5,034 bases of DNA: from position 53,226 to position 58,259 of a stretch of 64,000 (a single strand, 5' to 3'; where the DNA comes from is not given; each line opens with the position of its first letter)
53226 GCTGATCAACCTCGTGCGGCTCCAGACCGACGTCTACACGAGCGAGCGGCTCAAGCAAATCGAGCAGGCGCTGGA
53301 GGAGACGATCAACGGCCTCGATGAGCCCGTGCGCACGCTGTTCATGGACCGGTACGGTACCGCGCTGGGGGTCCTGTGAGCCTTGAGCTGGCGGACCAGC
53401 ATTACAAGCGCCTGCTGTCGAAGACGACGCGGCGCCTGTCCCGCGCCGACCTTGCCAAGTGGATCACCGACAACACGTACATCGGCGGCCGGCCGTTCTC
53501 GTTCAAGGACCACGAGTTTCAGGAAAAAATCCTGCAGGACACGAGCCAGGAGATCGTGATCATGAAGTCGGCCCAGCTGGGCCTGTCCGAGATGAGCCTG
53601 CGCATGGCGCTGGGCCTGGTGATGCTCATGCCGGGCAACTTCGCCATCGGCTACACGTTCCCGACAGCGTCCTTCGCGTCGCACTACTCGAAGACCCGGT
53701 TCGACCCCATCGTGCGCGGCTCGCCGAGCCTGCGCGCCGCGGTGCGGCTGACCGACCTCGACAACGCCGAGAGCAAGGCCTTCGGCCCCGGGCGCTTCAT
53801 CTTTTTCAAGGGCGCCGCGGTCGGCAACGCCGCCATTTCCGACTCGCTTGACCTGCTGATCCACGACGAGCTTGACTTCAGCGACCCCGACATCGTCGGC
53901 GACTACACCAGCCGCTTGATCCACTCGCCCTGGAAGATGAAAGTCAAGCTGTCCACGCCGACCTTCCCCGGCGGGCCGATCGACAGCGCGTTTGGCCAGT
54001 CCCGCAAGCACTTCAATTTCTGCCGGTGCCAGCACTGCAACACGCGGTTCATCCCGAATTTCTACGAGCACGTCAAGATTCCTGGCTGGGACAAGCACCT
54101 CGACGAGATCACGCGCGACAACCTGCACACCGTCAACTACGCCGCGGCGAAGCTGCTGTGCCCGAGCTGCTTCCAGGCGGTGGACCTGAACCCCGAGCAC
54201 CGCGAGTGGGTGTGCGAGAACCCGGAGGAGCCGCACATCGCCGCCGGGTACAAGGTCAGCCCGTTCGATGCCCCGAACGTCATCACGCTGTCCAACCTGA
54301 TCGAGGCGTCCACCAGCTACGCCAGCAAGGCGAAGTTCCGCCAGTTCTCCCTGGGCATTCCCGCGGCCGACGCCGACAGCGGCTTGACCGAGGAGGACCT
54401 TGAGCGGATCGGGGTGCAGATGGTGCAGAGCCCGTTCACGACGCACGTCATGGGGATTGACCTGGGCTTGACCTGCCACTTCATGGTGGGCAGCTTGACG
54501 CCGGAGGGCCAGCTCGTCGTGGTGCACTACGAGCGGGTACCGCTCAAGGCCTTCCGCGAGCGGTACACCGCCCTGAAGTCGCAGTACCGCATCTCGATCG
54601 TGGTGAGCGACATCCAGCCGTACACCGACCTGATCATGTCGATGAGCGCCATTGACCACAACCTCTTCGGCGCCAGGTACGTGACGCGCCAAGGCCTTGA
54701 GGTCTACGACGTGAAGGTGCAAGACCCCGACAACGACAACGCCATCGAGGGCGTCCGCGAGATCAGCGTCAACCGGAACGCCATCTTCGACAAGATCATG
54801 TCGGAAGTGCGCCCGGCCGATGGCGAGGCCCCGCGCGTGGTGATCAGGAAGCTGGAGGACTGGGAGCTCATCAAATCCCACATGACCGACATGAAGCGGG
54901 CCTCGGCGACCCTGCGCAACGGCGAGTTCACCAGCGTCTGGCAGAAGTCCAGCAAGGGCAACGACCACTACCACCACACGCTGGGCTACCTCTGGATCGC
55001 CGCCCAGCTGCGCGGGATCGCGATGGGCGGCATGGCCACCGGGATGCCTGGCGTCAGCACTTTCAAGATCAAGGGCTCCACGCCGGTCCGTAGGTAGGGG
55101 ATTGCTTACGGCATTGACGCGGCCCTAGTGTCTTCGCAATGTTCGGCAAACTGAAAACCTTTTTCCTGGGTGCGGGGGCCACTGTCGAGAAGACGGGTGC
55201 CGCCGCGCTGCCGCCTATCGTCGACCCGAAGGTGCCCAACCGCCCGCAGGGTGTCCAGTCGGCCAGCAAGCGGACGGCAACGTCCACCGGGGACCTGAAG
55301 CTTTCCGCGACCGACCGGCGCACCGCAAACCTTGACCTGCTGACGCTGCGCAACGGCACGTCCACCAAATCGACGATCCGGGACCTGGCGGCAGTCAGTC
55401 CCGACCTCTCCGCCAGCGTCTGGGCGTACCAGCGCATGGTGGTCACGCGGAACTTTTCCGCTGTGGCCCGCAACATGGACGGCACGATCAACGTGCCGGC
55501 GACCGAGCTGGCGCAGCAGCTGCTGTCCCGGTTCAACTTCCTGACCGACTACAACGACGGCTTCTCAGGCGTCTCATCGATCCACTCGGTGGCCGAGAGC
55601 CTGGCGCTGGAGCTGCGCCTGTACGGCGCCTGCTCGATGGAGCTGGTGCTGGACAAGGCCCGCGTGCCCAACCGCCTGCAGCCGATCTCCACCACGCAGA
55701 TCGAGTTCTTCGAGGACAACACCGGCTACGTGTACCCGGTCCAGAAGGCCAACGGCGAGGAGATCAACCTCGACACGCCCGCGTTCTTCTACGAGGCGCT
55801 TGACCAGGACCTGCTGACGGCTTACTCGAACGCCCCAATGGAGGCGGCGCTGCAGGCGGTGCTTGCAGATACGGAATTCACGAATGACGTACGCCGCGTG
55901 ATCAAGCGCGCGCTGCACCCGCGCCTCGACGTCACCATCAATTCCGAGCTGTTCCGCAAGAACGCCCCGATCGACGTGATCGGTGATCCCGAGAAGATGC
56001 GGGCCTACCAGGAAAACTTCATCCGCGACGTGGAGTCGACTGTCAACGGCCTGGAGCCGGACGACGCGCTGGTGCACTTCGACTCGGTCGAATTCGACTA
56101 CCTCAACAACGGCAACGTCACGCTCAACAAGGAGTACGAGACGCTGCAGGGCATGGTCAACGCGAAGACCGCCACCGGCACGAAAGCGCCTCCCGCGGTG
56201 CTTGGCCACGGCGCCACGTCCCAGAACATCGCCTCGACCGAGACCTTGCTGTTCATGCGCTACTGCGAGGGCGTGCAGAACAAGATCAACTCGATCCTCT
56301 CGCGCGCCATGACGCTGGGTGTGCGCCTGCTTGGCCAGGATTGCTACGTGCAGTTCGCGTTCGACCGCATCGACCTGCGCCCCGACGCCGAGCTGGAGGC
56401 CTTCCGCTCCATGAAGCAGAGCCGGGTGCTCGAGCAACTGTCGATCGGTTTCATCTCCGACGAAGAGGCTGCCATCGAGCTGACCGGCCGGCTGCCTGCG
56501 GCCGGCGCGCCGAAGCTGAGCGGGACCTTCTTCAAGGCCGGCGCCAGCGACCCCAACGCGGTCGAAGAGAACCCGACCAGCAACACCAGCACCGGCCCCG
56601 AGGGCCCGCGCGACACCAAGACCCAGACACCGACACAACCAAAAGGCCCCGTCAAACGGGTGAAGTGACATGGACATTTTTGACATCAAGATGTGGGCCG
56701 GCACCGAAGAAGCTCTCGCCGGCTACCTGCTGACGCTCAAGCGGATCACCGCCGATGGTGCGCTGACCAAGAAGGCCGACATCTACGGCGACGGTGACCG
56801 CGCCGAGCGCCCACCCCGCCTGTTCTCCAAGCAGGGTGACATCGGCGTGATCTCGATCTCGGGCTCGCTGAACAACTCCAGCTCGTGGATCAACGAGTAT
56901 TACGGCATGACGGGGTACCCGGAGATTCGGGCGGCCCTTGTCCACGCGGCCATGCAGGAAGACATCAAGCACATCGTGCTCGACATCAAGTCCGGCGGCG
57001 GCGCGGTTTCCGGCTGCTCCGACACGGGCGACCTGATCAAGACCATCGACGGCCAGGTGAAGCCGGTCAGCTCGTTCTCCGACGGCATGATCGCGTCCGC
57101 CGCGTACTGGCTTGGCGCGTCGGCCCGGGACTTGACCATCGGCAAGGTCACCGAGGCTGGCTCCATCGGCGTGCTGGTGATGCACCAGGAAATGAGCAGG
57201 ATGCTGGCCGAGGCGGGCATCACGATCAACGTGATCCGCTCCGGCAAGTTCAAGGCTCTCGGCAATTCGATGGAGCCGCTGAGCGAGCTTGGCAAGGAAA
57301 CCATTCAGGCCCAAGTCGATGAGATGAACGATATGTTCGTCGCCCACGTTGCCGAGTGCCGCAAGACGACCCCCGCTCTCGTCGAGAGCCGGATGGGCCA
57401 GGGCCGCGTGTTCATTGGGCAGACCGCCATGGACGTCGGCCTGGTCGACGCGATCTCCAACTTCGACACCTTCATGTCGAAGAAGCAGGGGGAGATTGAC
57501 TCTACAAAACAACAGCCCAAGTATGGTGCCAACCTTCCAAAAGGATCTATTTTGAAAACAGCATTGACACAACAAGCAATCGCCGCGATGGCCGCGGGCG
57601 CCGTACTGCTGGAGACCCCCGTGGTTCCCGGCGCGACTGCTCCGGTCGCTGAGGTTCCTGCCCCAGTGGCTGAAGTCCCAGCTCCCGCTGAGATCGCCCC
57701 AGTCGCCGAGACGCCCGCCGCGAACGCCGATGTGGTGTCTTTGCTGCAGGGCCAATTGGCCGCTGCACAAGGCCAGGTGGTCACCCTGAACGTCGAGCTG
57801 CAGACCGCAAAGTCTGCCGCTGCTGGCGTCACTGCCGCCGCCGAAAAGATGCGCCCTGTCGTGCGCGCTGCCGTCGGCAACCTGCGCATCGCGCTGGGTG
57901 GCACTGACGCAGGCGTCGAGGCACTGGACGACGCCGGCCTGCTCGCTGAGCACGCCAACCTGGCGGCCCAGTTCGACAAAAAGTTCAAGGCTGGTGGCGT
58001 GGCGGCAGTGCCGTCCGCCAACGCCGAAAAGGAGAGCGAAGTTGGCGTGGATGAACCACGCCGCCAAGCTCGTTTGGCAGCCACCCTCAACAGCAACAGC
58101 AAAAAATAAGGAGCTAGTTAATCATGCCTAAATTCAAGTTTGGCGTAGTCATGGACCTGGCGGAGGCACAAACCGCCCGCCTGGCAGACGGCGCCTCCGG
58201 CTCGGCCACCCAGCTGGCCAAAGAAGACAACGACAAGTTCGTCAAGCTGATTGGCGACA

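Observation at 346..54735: Genome-wide asymmetric 11-13 bp motif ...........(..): at least 27 exact copies, stoperator-like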

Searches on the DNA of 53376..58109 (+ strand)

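Call 5: search_dna_similar(query=window:53376-58109:+, collection=phages, mode=near, max_rows=25)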
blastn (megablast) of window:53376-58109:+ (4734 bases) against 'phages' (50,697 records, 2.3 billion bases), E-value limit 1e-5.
No match.
